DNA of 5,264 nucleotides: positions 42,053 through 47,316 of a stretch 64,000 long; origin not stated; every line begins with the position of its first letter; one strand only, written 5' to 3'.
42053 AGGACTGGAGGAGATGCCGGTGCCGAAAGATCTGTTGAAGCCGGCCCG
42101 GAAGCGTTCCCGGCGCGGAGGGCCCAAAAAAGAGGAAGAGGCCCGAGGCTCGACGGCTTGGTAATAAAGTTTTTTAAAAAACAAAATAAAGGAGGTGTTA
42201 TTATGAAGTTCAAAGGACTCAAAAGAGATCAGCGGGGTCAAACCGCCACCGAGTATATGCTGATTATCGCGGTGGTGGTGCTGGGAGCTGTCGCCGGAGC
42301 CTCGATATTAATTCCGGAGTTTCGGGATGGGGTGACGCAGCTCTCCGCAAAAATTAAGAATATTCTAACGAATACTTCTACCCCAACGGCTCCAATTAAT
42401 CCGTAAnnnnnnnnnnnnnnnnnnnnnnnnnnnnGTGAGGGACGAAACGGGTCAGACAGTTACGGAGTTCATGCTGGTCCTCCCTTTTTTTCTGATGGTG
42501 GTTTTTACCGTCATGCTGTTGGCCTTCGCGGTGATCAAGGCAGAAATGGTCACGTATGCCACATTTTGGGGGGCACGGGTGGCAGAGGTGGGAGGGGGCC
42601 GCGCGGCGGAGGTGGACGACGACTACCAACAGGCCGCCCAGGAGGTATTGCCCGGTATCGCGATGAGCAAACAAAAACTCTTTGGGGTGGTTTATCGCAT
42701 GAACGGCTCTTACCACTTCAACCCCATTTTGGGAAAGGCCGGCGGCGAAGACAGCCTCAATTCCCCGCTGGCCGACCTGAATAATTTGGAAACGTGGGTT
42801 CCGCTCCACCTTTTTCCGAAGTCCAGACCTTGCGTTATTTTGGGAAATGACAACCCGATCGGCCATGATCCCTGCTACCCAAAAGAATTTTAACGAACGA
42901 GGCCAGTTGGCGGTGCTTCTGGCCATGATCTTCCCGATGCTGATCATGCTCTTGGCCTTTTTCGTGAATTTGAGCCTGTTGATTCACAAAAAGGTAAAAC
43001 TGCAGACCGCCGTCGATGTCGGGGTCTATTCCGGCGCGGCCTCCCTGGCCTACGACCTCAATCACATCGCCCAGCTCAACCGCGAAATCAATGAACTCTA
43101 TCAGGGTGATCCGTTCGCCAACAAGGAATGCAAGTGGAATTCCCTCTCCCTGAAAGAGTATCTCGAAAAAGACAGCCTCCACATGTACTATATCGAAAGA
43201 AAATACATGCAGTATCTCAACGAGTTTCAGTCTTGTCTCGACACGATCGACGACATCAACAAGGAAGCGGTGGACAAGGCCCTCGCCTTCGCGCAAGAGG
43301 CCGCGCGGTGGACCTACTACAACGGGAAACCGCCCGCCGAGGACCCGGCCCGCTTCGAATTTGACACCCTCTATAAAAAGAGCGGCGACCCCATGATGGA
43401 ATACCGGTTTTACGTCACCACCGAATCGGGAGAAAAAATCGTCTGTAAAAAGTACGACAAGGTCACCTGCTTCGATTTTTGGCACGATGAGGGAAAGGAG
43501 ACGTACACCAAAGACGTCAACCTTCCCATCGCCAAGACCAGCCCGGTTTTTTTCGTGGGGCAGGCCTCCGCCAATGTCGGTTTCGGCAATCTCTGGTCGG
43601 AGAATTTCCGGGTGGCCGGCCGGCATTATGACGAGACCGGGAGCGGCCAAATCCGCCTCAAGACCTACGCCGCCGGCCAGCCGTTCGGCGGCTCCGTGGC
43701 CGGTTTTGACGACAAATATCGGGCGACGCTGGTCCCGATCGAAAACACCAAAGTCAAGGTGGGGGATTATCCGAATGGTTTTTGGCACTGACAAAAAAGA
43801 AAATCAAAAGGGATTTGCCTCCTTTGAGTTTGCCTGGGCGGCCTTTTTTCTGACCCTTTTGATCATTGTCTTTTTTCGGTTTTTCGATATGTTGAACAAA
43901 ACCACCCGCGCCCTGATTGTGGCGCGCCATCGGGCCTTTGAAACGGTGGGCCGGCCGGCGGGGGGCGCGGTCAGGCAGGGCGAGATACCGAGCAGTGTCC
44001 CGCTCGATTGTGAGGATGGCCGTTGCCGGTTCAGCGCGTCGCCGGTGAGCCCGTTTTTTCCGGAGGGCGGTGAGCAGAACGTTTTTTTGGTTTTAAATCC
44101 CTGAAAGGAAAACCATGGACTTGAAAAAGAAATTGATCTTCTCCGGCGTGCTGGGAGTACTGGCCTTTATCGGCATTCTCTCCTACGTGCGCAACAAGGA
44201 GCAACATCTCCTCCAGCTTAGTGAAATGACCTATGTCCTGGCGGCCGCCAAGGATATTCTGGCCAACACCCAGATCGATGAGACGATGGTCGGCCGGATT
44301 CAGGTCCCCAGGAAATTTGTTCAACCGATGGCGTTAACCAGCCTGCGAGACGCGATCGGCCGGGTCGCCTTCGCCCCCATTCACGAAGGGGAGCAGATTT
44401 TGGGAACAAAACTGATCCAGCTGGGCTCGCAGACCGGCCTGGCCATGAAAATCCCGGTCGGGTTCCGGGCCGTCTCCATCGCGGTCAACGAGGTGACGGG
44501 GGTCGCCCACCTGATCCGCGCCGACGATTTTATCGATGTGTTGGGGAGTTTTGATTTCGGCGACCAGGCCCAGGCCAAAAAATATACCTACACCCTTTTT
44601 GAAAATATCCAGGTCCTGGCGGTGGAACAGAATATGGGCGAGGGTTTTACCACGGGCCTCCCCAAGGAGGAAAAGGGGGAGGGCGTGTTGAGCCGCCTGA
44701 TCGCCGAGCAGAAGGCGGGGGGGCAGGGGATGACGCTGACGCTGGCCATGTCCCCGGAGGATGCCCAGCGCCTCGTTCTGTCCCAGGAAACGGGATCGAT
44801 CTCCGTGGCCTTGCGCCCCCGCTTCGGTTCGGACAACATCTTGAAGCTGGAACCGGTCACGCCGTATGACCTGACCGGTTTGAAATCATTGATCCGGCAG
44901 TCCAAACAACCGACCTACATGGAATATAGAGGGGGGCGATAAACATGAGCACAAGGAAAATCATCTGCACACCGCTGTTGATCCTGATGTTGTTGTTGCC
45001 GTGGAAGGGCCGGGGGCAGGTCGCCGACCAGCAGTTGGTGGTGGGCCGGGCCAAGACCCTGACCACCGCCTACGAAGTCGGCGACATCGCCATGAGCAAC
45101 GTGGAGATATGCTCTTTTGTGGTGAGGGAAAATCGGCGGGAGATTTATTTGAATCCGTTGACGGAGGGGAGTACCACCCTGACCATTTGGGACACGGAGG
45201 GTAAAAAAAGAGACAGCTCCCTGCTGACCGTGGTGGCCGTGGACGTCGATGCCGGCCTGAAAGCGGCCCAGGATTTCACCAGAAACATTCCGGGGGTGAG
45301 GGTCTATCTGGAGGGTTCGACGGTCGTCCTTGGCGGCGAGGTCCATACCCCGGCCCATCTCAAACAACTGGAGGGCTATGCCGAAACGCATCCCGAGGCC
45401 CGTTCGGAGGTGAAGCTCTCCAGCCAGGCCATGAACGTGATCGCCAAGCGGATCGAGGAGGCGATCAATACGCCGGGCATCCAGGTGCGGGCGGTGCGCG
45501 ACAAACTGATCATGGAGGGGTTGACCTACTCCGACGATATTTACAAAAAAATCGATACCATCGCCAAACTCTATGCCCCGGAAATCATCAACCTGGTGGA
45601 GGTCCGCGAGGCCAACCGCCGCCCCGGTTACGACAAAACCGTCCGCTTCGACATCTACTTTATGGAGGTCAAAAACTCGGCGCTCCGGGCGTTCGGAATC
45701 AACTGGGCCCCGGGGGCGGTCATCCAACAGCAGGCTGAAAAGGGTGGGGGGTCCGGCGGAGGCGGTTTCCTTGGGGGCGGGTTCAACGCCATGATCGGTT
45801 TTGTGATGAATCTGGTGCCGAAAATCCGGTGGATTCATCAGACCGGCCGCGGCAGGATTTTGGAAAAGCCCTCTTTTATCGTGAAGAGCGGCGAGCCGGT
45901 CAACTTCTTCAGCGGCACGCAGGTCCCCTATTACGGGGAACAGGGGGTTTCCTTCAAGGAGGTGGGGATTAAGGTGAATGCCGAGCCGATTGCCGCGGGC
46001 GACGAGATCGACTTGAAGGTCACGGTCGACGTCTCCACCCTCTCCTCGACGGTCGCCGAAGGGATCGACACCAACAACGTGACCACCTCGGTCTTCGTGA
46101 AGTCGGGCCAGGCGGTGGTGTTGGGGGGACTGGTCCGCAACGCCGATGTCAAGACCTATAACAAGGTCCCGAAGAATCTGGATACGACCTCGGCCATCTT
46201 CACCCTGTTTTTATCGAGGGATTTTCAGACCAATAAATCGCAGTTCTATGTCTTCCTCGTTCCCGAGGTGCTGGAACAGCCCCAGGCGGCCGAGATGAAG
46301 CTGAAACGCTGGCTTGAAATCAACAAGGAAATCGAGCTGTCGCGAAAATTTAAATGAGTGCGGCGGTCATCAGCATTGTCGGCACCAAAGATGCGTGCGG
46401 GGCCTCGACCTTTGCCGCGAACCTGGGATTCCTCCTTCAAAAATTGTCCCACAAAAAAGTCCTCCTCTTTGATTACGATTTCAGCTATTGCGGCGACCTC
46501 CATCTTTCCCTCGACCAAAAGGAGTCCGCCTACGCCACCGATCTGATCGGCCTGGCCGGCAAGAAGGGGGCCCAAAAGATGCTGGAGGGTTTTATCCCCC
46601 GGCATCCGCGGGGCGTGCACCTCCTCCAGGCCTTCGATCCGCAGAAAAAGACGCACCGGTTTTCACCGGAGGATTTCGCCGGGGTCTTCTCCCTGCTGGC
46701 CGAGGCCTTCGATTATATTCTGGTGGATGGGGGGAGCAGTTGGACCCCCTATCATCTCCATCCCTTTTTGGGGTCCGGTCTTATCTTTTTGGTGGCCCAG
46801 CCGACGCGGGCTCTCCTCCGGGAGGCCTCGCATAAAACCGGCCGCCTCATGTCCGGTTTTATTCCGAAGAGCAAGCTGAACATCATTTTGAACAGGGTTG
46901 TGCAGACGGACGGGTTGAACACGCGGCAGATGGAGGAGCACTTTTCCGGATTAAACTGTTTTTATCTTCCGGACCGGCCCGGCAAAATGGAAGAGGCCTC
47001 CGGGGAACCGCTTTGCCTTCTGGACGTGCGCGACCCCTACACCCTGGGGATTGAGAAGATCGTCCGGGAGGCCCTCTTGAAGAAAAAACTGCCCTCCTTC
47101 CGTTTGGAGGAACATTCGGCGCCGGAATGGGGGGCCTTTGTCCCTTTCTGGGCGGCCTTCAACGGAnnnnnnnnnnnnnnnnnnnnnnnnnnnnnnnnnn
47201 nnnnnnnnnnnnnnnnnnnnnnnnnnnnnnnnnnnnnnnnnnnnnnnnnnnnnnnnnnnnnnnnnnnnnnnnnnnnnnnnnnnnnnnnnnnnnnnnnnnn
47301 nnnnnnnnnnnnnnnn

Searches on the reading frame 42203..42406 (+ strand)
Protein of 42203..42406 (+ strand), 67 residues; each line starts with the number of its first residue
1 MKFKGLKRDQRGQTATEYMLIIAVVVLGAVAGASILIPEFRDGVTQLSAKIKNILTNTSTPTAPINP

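Call 36: search_protein_families(library=pfam, proteins=[window:42203-42406:+], max_evalue=0.01)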
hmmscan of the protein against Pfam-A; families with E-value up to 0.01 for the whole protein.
window:42203-42406:+ (67 aa): 2 families
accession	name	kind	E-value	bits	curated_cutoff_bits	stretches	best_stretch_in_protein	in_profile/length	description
PF04964.19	Flp_Fap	-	0.00011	22.4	32.2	1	7-57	2-41/46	Flp/Fap pilin component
PF04021.17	Class_IIIsignal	-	0.0082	16.5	23.7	0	11-27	2-18/27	Class III signal peptide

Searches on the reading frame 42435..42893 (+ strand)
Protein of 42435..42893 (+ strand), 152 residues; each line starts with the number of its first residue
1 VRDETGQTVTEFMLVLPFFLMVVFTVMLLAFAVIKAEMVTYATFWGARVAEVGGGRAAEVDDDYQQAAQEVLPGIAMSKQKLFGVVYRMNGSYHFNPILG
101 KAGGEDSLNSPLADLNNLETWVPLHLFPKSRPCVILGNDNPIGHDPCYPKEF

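Call 36: search_protein_families(library=pfam, proteins=[window:42435-42893:+], max_evalue=0.01)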
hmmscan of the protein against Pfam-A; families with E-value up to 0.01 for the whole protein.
window:42435-42893:+ (152 aa): 1 family
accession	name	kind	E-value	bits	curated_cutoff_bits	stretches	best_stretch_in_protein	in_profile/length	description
PF07811.17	TadE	-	0.0001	22.8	22.9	1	6-48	1-43/43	TadE-like protein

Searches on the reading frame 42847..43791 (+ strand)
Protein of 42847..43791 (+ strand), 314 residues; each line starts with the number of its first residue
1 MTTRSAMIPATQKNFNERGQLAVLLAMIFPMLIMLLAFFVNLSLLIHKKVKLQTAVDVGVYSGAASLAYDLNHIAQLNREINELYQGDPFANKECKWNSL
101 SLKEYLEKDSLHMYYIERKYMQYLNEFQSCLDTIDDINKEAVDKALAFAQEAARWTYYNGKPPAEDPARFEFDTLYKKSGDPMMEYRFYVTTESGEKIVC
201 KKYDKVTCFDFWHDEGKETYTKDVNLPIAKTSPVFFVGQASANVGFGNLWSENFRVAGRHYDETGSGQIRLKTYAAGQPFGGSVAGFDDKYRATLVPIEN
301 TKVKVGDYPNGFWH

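Call 4: search_protein_families(library=pfam, proteins=[window:42847-43791:+], max_evalue=0.01)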
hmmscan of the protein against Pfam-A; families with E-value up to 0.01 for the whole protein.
window:42847-43791:+ (314 aa): 2 families
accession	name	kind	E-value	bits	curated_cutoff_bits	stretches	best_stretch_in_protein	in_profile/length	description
PF13400.11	Tad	-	1e-06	29.4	22.3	1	19-65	1-46/47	Putative Flp pilus-assembly TadE/G-like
PF07811.17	TadE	-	0.0012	19.4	22.9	1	19-59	1-41/43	TadE-like protein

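Call 5: search_protein_families(library=ncbifam, proteins=[window:42847-43791:+], max_evalue=0.01)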
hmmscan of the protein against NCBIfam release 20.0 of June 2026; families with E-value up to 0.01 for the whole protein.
window:42847-43791:+ (314 aa): 0 families

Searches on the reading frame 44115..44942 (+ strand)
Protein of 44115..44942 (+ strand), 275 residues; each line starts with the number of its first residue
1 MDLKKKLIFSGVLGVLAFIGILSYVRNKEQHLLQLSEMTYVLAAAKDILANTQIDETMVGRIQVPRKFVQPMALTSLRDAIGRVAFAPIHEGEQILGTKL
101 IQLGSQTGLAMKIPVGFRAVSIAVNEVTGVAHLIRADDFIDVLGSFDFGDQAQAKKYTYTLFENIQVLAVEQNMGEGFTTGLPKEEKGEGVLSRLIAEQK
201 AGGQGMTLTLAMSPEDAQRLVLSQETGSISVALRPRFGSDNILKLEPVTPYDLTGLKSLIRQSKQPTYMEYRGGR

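Call 4: search_protein_families(library=pfam, proteins=[window:44115-44942:+], max_evalue=0.01)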
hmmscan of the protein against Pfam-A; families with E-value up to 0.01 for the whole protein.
window:44115-44942:+ (275 aa): 2 families
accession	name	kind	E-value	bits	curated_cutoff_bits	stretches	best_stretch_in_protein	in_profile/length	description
PF16976.10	RcpC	-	3.3e-24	85.4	28.8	1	108-234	2-114/114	Flp pilus assembly protein RcpC/CpaB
PF08666.17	SAF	-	0.00038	21.4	21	1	41-97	3-59/63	SAF domain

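Call 5: search_protein_families(library=ncbifam, proteins=[window:44115-44942:+], max_evalue=0.01)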
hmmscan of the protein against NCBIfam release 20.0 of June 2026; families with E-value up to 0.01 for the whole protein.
window:44115-44942:+ (275 aa): 2 families
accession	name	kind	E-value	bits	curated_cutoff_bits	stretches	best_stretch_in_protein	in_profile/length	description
TIGR03177.1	pilus_cpaB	equivalog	3.9e-39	134.5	71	1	10-246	7-220/262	Flp pilus assembly protein CpaB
TIGR03170.1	flgA_cterm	equivalog_domain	0.0046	16.9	54.65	1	35-97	9-71/137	flagellar basal body P-ring formation chaperone FlgA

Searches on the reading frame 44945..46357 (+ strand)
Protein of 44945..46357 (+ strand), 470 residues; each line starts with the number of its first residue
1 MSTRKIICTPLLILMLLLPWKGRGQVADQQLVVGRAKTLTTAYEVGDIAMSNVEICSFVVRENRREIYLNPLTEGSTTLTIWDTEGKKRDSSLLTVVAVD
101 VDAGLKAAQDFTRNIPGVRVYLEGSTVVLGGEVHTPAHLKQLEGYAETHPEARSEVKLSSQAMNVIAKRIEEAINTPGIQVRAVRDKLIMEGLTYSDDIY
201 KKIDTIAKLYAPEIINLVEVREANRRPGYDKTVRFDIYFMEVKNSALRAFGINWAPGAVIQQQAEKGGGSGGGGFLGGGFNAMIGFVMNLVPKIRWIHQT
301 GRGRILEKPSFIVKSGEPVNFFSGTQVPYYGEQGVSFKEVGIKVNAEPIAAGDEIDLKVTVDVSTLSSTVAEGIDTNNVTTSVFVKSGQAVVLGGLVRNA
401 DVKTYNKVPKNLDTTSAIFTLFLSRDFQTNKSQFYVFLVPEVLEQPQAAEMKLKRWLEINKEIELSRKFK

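Call 4: search_protein_families(library=pfam, proteins=[window:44945-46357:+], max_evalue=0.01)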
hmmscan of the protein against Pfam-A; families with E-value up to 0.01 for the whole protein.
window:44945-46357:+ (470 aa): 2 families
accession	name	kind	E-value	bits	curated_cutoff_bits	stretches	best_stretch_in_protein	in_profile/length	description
PF00263.26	Secretin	-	1.1e-21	77.5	27.5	1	298-443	3-168/169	Bacterial type II and III secretion system protein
PF13629.12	T2SS-T3SS_pil_N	-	1.5e-09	37.8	23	1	30-96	6-71/72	Pilus formation protein N terminal region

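Call 5: search_protein_families(library=ncbifam, proteins=[window:44945-46357:+], max_evalue=0.01)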
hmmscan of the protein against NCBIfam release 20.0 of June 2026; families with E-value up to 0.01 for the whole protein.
window:44945-46357:+ (470 aa): 8 families
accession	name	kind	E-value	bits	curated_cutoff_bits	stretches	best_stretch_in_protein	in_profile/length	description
TIGR02515.1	IV_pilus_PilQ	subfamily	7.2e-14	51.6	284.35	1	294-443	265-427/428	type IV pilus secretin PilQ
TIGR02517.1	type_II_gspD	equivalog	2.8e-13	49.2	351.35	1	288-449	415-596/600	type II secretion system secretin GspD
TIGR02516.1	type_III_yscC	equivalog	9.5e-08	31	238.45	1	231-440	234-458/463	type III secretion system outer membrane ring subunit SctC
NF010083.0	PRK13568.1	equivalog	1.4e-06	27.4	554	1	323-443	285-417/419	DNA uptake porin HofQ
TIGR02519.1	pilus_MshL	equivalog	2.1e-06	27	250.2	1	363-442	211-289/290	pilus (MSHA type) biogenesis protein MshL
NF011873.0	PRK15346.1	equivalog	2.6e-05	23.1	524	1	374-439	426-489/499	EscC/YscC/HrcC family type III secretion system outer membrane ring protein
NF042912.1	Amuc_1098_fam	equivalog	0.00076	17.6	750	0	375-410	729-764/805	Amuc_1098 family type IV pilus outer membrane protein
NF007851.2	PRK10560.1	exception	0.0027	16.6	598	1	335-444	295-410/412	DNA uptake porin HofQ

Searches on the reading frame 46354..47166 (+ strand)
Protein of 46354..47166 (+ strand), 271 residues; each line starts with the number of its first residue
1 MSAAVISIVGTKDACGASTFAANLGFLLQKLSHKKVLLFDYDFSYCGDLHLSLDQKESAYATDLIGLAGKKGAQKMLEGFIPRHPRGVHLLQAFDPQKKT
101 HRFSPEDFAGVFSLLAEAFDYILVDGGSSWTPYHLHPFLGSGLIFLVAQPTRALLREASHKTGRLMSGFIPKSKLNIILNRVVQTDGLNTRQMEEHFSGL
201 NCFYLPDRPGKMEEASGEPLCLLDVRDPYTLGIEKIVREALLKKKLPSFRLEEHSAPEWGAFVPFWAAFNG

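Call 18: find_homologous_proteins(query=window:46354-47166:+, max_evalue=0.001)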
Query seq(271 aa): 691 candidates shared short words with the query, none scored E <= 0.001.

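Call 46: predict_structure(alignment_id=A2)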
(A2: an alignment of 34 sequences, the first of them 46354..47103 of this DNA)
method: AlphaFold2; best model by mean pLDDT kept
length: 250 residues; sequences in the alignment: 34
mean_pLDDT: 93.3   pTM: 0.92
mean pLDDT of the five models: 93.3, 92.4, 92.4, 92.0, 91.1
residues with pLDDT >= 90: 212; 70-90: 31; 50-70: 7; < 50: 0
segments of 3 or more residues with pLDDT < 50: none
pLDDT, mean of each block of 10 residues (from residue 1): 94 96 98 98 94 95 93 89 97 89 90 95 97 94 97 94 96 97 73 87 94 90 96 98 91
secondary structure, 60 per line:
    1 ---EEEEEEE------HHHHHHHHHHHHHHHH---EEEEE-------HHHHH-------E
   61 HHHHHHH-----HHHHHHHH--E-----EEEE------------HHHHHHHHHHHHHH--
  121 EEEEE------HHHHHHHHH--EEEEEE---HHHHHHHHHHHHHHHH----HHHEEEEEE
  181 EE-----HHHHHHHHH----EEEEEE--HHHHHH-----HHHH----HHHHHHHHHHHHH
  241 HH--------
elements in order: E4-10 H17-32 E36-40 H48-52 H61-67 H73-80 E89-92 H105-118 E121-125 H132-140 E143-148 H152-167 E175-182 H188-196 E201-206 H209-214 H220-223 H228-242

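Call 47: search_protein_representatives(alignment_id=A2)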
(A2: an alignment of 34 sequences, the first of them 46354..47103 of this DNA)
Query: 34 sequences, 252 profile positions. Proteins with E-value up to 0.001 (for the whole library): 75108; up to 1e-10: 20686; up to 1e-30: 3565. The best 150 are listed.
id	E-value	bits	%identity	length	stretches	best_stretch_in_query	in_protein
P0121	4.0e-82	291.8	-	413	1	2-251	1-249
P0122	2.0e-76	273.1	-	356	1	3-251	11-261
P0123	1.3e-74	267.2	-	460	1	4-249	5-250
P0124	3.7e-73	262.4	-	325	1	4-232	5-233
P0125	4.8e-72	258.8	-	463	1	2-251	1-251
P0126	3.0e-71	256.2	-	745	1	4-251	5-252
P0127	3.5e-71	255.9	-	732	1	3-241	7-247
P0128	6.3e-71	255.1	-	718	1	3-251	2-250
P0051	1.0e-70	254.4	-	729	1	2-247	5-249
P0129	2.3e-70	253.2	-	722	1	2-251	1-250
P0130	1.1e-68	247.8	-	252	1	2-242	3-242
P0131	2.2e-65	236.9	-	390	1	3-251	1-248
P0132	5.2e-65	235.7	-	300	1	3-246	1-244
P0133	9.7e-65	234.8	-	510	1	3-249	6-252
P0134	2.8e-64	233.3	-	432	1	3-242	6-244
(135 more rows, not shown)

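Call 52: fold_search(model_id=the predicted structure, library=pdb)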
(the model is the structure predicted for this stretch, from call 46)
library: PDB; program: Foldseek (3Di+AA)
matches with E <= 10: 1717; with E <= 0.001: 424
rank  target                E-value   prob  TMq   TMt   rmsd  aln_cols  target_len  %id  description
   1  3ea0_A                2.9e-15  1.00  0.83  0.86   2.5       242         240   22  Crystal Structure of ParA Family ATPase from Chlorobium tepidum TLS (released 2008-09-23)
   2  3ea0_B                2.9e-15  1.00  0.81  0.83   3.0       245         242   21  Crystal Structure of ParA Family ATPase from Chlorobium tepidum TLS (released 2008-09-23)
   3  4rz2_B                2.0e-14  1.00  0.77  0.75   4.0       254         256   18  Crystal structure of the MinD-like ATPase FlhG (released 2015-03-04)
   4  1hyq                  2.4e-13  1.00  0.78  0.83   3.5       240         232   18  MIND BACTERIAL CELL DIVISION REGULATOR FROM A. FULGIDUS (released 2001-03-14)
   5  4rz3_A                2.6e-13  1.00  0.75  0.77   4.6       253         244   17  Crystal structure of the MinD-like ATPase FlhG (released 2015-03-04)
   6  4rz2_A                3.7e-13  1.00  0.78  0.76   4.3       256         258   18  Crystal structure of the MinD-like ATPase FlhG (released 2015-03-04)
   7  4v02_B                7.8e-13  1.00  0.78  0.80   5.1       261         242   23  MinC:MinD cell division protein complex, Aquifex aeolicus (released 2015-01-14)
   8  8p53_A                1.7e-12  1.00  0.78  0.73   3.7       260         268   16  Cryo-EM structure of the c-di-GMP-free FleQ-FleN master regulator complex of P. aeruginosa (released 2023-12-13)
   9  4v02_A                2.0e-12  1.00  0.78  0.80   5.1       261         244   23  MinC:MinD cell division protein complex, Aquifex aeolicus (released 2015-01-14)
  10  2bek_A                3.7e-12  1.00  0.73  0.74   4.1       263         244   20  Structure of the bacterial chromosome segregation protein Soj (released 2005-01-12)
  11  5j1j_B                4.2e-12  1.00  0.74  0.75   4.0       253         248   18  Structure of FleN-AMPPNP complex (released 2017-03-29)
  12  4v03_A                7.0e-12  1.00  0.75  0.79   5.3       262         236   24  MinD cell division protein, Aquifex aeolicus (released 2015-01-14)
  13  2bek_B                7.0e-12  1.00  0.73  0.75   4.0       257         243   21  Structure of the bacterial chromosome segregation protein Soj (released 2005-01-12)
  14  4v03_B                2.3e-11  1.00  0.74  0.78   4.5       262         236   22  MinD cell division protein, Aquifex aeolicus (released 2015-01-14)
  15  6iub_A                2.9e-11  1.00  0.73  0.69   5.4       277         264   16  Structure of Helicobacter pylori Soj protein (released 2019-02-13)
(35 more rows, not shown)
